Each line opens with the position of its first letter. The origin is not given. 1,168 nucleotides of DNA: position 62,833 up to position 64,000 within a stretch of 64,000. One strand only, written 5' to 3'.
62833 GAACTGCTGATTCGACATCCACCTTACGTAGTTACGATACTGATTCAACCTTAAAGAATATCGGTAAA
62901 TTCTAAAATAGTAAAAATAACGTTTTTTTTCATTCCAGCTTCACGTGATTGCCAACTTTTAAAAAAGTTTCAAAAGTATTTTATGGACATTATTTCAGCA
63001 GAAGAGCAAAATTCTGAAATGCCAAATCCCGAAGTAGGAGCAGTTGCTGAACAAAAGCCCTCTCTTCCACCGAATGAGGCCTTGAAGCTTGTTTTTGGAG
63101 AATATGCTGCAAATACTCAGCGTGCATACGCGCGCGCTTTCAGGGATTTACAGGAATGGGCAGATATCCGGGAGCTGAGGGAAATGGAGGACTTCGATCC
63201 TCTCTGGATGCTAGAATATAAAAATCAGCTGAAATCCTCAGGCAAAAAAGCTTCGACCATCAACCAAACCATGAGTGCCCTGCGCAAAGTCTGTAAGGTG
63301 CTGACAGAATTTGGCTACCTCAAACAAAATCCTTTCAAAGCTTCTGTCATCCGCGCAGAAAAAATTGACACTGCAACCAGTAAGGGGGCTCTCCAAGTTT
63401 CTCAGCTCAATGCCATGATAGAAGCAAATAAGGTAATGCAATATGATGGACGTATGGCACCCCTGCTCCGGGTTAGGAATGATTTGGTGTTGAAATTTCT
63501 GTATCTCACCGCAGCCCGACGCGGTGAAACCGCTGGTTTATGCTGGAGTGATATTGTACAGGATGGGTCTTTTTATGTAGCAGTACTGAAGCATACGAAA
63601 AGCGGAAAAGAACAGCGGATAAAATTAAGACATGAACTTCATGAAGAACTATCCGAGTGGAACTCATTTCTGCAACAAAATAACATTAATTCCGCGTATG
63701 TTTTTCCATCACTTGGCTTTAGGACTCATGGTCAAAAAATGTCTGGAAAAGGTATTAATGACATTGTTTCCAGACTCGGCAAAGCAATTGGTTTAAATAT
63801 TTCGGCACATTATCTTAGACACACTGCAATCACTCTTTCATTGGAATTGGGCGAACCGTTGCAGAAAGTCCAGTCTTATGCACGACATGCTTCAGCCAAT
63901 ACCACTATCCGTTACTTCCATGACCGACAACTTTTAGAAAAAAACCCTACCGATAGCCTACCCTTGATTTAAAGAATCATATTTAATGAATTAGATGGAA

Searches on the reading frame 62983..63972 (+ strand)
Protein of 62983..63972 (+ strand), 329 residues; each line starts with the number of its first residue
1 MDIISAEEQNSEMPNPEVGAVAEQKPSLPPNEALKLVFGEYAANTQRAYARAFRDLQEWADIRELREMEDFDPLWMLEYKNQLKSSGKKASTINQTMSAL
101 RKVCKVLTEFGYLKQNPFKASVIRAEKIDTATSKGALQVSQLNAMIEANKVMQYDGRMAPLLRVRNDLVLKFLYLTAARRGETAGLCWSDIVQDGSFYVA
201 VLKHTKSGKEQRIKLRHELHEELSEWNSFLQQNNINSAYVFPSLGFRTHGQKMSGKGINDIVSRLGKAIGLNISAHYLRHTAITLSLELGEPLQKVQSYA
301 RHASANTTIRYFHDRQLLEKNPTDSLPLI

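Call 21: search_protein_families(library=pfam, proteins=[window:62983-63972:+], max_evalue=0.0001)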
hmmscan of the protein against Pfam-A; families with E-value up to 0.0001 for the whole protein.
window:62983-63972:+ (329 aa): 3 families
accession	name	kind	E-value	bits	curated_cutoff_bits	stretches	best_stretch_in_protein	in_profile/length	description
PF00589.27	Phage_integrase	-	8.3e-24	84.7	27.1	1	160-315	18-169/172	Phage integrase family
PF02899.23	Phage_int_SAM_1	-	2.5e-08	34.5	22.3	1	40-108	13-80/83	Phage integrase, N-terminal SAM-like domain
PF13102.12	Phage_int_SAM_5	-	1.5e-06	28.9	22.3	1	43-119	19-94/98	Phage integrase SAM-like domain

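Call 45: find_encoding_contigs(protein=window:62983-63972:+, flank=10000, max_places=2)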
Protein window:62983-63972:+ (329 aa): 23 contigs read that carry it; 2 places shown.
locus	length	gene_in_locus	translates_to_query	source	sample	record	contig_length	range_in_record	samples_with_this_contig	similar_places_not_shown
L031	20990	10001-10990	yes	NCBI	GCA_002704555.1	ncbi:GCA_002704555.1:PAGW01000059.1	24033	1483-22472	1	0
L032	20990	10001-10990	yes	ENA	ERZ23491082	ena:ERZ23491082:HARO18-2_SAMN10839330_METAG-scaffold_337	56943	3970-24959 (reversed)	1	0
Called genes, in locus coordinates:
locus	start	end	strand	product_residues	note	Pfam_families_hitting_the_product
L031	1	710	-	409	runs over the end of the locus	PF13433:Peripla_BP_5, PF13458:Peripla_BP_6, PF01094:ANF_receptor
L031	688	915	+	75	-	-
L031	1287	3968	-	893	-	PF00515:TPR_1 (faint), PF07719:TPR_2 (faint), PF13174:TPR_6 (faint), PF13181:TPR_8 (faint), PF13374:TPR_10 (faint), PF13424:TPR_12 (faint), PF13428:TPR_14 (faint), PF13431:TPR_17 (faint), +6 more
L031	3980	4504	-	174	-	-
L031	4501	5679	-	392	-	PF01618:MotA_ExbB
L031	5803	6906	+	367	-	-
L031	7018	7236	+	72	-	-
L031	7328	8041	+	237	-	-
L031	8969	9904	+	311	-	PF13103:TonB_2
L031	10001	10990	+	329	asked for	PF02899:Phage_int_SAM_1, PF00589:Phage_integrase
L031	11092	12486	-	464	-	PF00206:Lyase_1, PF10415:FumaraseC_C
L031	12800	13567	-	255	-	PF23441:SDR, PF00106:adh_short, PF08659:KR, PF13561:adh_short_C2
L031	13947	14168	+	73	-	-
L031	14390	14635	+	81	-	-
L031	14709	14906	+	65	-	-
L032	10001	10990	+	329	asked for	PF02899:Phage_int_SAM_1, PF00589:Phage_integrase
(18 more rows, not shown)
